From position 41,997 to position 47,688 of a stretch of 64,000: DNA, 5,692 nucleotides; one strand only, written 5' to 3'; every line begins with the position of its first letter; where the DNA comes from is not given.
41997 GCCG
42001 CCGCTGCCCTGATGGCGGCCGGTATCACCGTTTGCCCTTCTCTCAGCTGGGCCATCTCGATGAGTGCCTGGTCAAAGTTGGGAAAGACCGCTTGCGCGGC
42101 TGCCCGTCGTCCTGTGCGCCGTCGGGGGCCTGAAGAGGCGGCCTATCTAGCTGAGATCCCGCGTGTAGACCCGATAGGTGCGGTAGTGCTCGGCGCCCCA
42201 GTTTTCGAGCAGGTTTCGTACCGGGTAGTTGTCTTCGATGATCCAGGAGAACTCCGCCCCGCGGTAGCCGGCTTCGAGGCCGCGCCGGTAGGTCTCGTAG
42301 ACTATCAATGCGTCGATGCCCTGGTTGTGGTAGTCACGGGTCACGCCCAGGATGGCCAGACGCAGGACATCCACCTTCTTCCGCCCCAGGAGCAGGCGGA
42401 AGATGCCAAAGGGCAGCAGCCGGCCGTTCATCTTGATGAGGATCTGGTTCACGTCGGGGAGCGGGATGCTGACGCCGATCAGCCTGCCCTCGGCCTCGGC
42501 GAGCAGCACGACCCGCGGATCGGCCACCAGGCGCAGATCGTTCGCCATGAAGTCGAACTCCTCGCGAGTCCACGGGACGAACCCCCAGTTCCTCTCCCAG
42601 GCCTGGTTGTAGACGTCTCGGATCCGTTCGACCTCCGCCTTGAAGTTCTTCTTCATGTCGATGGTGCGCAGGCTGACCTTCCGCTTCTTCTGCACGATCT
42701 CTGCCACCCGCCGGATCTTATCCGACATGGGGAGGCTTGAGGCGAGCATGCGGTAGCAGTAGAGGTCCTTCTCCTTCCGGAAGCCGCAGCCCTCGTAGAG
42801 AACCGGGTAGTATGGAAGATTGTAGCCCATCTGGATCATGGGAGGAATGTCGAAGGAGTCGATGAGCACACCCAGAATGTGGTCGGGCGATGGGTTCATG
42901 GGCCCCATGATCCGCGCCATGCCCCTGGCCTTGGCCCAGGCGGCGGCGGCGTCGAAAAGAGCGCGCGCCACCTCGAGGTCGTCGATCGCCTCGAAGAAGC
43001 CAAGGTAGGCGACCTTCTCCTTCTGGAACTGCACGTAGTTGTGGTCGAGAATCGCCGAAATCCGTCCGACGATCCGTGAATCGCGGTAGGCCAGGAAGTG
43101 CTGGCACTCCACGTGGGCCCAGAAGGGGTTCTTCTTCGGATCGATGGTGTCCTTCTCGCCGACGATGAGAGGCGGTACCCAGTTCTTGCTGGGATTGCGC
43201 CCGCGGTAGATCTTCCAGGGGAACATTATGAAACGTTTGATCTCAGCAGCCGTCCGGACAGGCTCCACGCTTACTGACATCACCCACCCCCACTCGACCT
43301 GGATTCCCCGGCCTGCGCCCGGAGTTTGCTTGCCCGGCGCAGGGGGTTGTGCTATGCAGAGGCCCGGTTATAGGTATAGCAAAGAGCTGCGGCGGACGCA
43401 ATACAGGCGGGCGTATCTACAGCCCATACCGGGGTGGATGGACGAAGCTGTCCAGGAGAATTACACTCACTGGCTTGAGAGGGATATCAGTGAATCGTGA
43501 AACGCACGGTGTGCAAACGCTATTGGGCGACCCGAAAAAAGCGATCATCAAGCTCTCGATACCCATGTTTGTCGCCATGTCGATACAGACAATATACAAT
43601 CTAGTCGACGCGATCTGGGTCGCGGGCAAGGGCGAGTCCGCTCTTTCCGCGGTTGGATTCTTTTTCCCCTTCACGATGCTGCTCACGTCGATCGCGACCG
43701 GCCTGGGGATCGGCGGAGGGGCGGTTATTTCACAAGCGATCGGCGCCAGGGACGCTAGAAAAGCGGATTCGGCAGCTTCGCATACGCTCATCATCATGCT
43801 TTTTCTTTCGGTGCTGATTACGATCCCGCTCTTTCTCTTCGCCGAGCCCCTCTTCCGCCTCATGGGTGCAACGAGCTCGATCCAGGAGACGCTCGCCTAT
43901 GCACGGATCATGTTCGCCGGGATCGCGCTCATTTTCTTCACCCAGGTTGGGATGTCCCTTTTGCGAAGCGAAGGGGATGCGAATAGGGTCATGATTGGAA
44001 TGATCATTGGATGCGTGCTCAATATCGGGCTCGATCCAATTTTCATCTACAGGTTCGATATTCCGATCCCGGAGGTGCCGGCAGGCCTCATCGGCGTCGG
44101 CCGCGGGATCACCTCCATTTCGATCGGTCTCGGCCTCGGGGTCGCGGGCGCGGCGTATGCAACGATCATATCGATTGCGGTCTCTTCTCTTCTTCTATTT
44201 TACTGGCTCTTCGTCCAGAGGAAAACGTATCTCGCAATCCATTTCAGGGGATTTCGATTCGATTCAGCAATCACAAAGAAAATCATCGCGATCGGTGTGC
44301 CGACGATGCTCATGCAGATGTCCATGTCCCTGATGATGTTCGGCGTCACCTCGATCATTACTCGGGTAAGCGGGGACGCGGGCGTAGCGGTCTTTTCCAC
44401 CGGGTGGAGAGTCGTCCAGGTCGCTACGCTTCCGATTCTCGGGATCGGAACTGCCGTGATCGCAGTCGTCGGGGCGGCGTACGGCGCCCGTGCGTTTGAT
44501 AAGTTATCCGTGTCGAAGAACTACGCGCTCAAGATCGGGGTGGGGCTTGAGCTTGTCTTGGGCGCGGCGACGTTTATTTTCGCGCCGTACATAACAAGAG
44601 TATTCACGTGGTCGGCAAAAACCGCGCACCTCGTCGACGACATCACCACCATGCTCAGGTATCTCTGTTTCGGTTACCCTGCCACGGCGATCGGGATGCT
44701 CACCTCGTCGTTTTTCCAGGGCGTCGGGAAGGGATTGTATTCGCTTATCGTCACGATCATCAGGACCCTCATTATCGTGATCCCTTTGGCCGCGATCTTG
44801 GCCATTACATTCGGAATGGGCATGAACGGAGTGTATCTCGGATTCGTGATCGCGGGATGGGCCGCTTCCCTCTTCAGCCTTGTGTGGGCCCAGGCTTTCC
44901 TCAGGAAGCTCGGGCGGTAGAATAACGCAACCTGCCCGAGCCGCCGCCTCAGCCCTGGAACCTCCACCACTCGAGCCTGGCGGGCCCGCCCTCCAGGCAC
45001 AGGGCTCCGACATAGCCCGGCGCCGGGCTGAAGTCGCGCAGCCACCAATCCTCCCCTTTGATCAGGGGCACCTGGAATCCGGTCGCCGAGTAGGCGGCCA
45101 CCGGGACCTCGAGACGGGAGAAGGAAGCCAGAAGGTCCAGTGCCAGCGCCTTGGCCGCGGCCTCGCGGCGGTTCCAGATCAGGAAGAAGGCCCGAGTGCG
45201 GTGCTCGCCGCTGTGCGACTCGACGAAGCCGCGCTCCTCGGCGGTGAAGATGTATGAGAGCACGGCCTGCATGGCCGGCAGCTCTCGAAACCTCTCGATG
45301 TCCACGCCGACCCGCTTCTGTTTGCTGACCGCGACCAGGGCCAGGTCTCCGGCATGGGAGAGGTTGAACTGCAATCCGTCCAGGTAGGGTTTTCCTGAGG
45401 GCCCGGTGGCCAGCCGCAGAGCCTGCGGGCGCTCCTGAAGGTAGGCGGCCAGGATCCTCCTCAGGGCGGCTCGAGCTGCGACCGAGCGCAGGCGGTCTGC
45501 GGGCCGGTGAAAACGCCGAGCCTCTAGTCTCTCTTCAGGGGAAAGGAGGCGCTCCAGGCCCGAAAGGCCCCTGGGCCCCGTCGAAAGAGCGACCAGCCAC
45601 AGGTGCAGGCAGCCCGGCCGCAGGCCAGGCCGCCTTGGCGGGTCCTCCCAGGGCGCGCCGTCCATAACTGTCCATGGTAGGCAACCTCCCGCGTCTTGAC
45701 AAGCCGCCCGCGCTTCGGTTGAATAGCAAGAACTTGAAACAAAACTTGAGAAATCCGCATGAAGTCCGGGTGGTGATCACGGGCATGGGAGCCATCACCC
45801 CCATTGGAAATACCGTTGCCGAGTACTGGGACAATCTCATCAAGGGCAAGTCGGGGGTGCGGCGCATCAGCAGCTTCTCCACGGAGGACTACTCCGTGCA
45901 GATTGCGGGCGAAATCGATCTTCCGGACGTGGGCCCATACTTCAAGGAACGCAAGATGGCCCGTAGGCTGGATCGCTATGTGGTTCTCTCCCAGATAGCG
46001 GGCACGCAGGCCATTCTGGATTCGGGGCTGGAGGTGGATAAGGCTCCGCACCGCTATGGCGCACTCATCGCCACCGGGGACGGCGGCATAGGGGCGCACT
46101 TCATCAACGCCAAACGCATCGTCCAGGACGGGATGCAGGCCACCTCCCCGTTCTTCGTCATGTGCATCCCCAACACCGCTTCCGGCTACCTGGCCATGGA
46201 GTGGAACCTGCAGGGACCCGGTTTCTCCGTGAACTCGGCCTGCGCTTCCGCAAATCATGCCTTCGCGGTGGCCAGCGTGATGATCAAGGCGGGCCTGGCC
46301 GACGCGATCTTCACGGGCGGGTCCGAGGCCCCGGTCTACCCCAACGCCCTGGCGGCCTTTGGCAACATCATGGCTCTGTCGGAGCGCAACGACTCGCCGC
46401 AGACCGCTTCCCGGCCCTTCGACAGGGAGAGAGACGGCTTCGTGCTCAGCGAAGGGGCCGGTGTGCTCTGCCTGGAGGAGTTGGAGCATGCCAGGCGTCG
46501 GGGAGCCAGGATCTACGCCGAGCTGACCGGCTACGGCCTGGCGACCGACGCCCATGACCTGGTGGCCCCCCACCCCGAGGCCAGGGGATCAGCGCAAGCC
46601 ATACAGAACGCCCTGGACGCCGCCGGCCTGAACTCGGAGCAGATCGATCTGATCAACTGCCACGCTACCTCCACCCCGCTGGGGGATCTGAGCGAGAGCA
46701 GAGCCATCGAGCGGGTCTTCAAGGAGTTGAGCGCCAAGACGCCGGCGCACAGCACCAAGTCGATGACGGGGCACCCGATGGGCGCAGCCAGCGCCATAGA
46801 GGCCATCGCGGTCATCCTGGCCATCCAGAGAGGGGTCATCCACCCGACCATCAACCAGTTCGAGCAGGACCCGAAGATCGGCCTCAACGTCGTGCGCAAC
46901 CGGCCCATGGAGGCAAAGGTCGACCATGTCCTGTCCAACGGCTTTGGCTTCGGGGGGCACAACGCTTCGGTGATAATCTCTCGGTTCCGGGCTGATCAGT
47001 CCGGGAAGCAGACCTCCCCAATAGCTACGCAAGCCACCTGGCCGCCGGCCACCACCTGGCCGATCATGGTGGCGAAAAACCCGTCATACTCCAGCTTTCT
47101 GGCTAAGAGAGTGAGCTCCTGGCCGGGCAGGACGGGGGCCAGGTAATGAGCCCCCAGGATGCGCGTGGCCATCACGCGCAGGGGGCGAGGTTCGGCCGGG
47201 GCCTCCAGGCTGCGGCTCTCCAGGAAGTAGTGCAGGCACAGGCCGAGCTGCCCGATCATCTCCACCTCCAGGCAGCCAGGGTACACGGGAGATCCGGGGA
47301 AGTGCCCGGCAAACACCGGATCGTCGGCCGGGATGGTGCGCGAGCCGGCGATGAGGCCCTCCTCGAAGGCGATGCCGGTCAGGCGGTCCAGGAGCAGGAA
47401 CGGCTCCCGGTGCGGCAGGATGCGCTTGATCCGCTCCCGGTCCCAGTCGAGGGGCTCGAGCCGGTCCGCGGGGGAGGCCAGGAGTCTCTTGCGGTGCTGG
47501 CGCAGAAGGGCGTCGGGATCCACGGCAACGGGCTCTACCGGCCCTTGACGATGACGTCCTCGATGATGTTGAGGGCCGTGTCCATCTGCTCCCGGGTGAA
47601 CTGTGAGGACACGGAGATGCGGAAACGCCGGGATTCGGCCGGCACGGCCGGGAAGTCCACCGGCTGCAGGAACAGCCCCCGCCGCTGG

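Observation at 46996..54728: Free-standing beta-branching cassette coupled to an alpha-oxoamine synthase: candidate pathway to methyl-branched sphingoid/amino-lipids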

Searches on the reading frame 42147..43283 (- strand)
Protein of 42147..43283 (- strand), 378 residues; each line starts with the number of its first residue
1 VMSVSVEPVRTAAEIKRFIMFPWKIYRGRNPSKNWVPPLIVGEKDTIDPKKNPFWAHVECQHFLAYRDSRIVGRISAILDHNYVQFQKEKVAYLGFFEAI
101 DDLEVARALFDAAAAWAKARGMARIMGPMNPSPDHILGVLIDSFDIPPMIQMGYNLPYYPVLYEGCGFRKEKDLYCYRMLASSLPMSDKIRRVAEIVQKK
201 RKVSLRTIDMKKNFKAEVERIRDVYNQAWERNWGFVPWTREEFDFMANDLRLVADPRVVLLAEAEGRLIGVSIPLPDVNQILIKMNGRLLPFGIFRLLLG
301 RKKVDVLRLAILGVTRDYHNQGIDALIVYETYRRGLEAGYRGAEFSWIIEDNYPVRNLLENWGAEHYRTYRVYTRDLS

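Call 4: search_protein_families(library=pfam, proteins=[window:42147-43283:-])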
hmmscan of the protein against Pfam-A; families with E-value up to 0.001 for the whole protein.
window:42147-43283:- (378 aa): 1 family
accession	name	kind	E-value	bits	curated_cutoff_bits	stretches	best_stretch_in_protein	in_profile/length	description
PF00583.31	Acetyltransf_1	-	3.5e-07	30.9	20.7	0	53-125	26-96/116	Acetyltransferase (GNAT) family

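Call 31: search_solved_structures(query=window:42147-43283:-, max_evalue=0.01)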
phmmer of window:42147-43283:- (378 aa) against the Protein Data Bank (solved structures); distinct sequences matched with E-value up to 0.01: 1.
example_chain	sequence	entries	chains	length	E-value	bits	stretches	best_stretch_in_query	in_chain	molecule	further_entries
7q3a_A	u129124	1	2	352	0.00065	22.2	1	219-347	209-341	Putative acetyltransferase, GNAT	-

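Call 34: search_protein_families(library=ncbifam, proteins=[window:42147-43283:-], max_evalue=0.001)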
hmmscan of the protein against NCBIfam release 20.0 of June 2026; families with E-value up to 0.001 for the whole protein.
window:42147-43283:- (378 aa): 1 family
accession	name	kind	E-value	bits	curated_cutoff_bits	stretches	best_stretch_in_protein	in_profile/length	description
NF043067.1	AAC_6p_group_E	equivalog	0.00044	20.1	140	1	59-124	37-106/140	aminoglycoside 6'-N-acetyltransferase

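Call 37: find_homologous_proteins(query=window:42147-43283:-, max_evalue=0.00001)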
Query window:42147-43283:- (378 aa): 2025 proteins with E <= 0.00001 among 8000 candidates; the best 120 are listed.
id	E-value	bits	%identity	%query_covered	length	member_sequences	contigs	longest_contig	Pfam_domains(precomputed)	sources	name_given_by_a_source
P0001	1.5e-249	846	96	100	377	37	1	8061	PF00583.32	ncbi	-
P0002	1.8e-205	701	77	100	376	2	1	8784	PF00583.32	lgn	-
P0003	5.8e-200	682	72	100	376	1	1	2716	PF00583.32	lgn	-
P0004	1.4e-198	678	74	100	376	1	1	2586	PF00583.32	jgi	jgi:GNAT superfamily N-acetyltransferase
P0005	2.1e-198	677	74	100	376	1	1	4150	PF00583.32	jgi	jgi:GNAT superfamily N-acetyltransferase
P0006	5.7e-192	656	72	100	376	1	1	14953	PF00583.32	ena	-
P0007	5.1e-184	630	72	99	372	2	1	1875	PF00583.32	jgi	jgi:GNAT superfamily N-acetyltransferase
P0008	6.8e-173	593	66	100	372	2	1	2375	PF00583.32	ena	-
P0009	7.8e-165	567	63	100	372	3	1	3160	PF00583.32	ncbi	-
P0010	9.3e-157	540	59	99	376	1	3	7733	PF00583.32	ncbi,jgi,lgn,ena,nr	ncbi:MAG: hypothetical protein DRP87_15005 [Spirochaetes bacterium]|nr:MAG: hypothetical protein DRP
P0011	1.6e-156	539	60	99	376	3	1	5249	-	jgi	jgi:GNAT superfamily N-acetyltransferase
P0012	3.4e-156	538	60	99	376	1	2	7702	-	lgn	-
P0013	4.5e-155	535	58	100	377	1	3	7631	PF00583.32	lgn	-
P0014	6.2e-153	528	59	99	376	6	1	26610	-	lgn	-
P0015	3.3e-152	525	58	99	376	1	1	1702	-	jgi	-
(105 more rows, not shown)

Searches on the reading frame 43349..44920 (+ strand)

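Call 4: search_protein_families(library=pfam, proteins=[window:43349-44920:+])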
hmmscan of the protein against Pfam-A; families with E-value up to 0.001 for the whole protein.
window:43349-44920:+ (523 aa): 2 families
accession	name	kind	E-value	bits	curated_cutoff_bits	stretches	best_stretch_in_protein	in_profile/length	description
PF01554.23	MatE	-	4.7e-56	189.4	24.9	2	72-231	1-161/161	MatE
PF01943.22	Polysacc_synt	-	0.00017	21.6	28.2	0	398-520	81-190/274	Polysaccharide biosynthesis protein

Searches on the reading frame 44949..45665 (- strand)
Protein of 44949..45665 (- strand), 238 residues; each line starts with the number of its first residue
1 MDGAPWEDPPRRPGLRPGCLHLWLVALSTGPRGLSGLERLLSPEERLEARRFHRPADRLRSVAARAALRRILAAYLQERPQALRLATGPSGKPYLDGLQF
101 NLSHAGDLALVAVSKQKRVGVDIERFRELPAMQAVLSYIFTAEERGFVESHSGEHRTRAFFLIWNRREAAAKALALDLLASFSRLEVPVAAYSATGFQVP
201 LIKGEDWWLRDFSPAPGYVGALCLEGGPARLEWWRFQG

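Call 4: search_protein_families(library=pfam, proteins=[window:44949-45665:-])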
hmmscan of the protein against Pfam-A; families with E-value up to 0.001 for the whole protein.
window:44949-45665:- (238 aa): 2 families
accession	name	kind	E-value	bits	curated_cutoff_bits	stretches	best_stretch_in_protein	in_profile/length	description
PF01648.25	ACPS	-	3.6e-13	50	25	1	118-194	1-83/111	4'-phosphopantetheinyl transferase superfamily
PF22624.1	AASDHPPT_N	-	7.1e-10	39.5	27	1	38-114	14-98/100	4'-phosphopantetheinyl transferase, N-terminal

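Call 34: search_protein_families(library=ncbifam, proteins=[window:44949-45665:-], max_evalue=0.001)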
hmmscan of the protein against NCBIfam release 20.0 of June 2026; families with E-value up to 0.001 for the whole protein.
window:44949-45665:- (238 aa): 5 families
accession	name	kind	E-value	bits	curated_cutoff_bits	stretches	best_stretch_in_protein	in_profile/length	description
NF042922.1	4PPT_HetI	equivalog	7.9e-35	120.3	370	1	6-235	5-235/235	4'-phosphopantetheinyl transferase HetI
NF007676.0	PRK10351.1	equivalog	2.9e-14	53.1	174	1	67-172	36-141/195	4'-phosphopantetheinyl transferase AcpT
NF047349.1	4PPT_AusB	equivalog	6.5e-06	25.7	225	1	92-184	72-158/205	aureusimine biosynthesis 4'-phosphopantetheinyl transferase AusB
TIGR00556.1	pantethn_trn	domain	4.1e-05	23.7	45.35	1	117-175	3-65/128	phosphopantetheine--protein transferase domain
NF007604.0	PRK10251.1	equivalog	0.00019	21.1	169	1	96-187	85-174/209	enterobactin synthase subunit EntD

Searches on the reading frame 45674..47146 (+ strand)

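Call 9: search_protein_families(library=pfam, proteins=[window:45674-47146:+], max_evalue=0.01)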
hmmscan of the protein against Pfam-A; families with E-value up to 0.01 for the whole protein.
window:45674-47146:+ (490 aa): 4 families
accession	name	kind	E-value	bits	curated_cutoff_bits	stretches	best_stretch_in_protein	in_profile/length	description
PF00109.32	ketoacyl-synt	-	5.9e-47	160.8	20.8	1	32-273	3-252/252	Beta-ketoacyl synthase, N-terminal domain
PF02801.28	Ketoacyl-synt_C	-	4.4e-33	114.3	20.8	1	281-394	1-117/119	Beta-ketoacyl synthase, C-terminal domain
PF00108.29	Thiolase_N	-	0.0047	16.8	26.4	0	182-218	77-113/260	Thiolase, N-terminal domain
PF16197.11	KAsynt_C_assoc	-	0.0088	16.9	33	0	406-448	15-56/111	Ketoacyl-synthetase C-terminal extension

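Call 15: search_protein_families(library=ncbifam, proteins=[window:45674-47146:+], max_evalue=0.00001)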
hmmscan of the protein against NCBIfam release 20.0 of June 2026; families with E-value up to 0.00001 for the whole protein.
window:45674-47146:+ (490 aa): 24 families
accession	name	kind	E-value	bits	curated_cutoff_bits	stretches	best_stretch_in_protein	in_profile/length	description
TIGR03150.1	fabF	equivalog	2.8e-145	484.1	493.75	1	32-435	2-406/407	beta-ketoacyl-ACP synthase II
NF005589.0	PRK07314.1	subfamily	8.2e-141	469.5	387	1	31-438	4-412/413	beta-ketoacyl-ACP synthase II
NF004970.0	PRK06333.1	subfamily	8.4e-124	413.6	525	1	31-439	4-423/424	beta-ketoacyl-ACP synthase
NF006274.0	PRK08439.1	equivalog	3.4e-107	358.8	621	1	32-437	3-405/406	beta-ketoacyl-ACP synthase II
NF006434.0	PRK08722.1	equivalog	3.7e-101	339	759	1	31-437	4-413/414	beta-ketoacyl-ACP synthase II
NF005935.0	PRK07967.1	equivalog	7.9e-94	314.8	630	1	32-438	3-404/406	beta-ketoacyl-ACP synthase I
NF005916.1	PRK07910.1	equivalog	5.3e-85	285.9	560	1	32-436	13-416/418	KasA/KasB family beta-ketoacyl-ACP synthase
NF005076.0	PRK06501.1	equivalog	7.3e-84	282.1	629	1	33-437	13-422/425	beta-ketoacyl-ACP synthase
NF006587.0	PRK09116.1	equivalog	6.8e-82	275.4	470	1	32-438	3-407/408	beta-ketoacyl-ACP synthase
NF006618.0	PRK09185.1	subfamily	7.3e-69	232.7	407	1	32-437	4-392/394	beta-ketoacyl-ACP synthase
NF005490.0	PRK07103.1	equivalog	7.4e-69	232.8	445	1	32-437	5-412/414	polyketide beta-ketoacyl:acyl carrier protein synthase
NF004618.0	PRK05952.1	equivalog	3e-66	223.9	455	1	31-437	2-382/384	beta-ketoacyl-ACP synthase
NF058662.1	cispenta_AmcF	equivalog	2.9e-61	207.5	325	1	174-435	113-367/369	cispentacin biosynthesis acyltransferase subunit AmcF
NF040607.1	mycolic_Pks13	equivalog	5.8e-36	123.4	2100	1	176-448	257-536/1680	polyketide synthase Pks13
NF045894.1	PKS_plus_SDR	equivalog_domain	1.1e-34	119.3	1740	1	168-465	151-452/1515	type I polyketide synthase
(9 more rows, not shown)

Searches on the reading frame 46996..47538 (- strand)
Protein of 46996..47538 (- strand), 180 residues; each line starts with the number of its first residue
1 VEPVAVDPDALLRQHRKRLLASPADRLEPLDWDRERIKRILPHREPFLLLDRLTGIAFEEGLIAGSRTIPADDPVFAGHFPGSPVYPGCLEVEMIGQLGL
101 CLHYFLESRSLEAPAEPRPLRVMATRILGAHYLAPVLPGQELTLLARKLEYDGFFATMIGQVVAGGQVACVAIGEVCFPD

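Call 15: search_protein_families(library=ncbifam, proteins=[window:46996-47538:-], max_evalue=0.00001)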
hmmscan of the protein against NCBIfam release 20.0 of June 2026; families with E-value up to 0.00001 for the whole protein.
window:46996-47538:- (180 aa): 6 families
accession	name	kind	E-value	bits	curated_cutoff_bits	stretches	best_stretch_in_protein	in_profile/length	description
NF000582.1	PRK00006.1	equivalog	8.2e-22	77.6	113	1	35-172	3-131/137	3-hydroxyacyl-ACP dehydratase FabZ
NF009667.0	PRK13188.1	equivalog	3.5e-20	72.1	465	1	31-172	320-453/464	bifunctional UDP-3-O-[3-hydroxymyristoyl] N-acetylglucosamine deacetylase/3-hydroxyacyl-ACP dehydratase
TIGR01750.1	fabZ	equivalog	3.8e-20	72.2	155.15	1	35-172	4-135/141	3-hydroxyacyl-ACP dehydratase FabZ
TIGR01749.1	fabA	equivalog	5e-07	29.8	238.15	1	45-98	29-87/169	3-hydroxyacyl-[acyl-carrier-protein] dehydratase FabA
NF003509.0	PRK05174.1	equivalog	5.9e-07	29.5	124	1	45-100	32-93/172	bifunctional 3-hydroxydecanoyl-ACP dehydratase/trans-2-decenoyl-ACP isomerase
NF058663.1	cispen_cyc_AmcE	equivalog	9.1e-07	29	140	1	36-111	8-81/153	cispentacin biosynthesis cyclizing decarboxylase AmcE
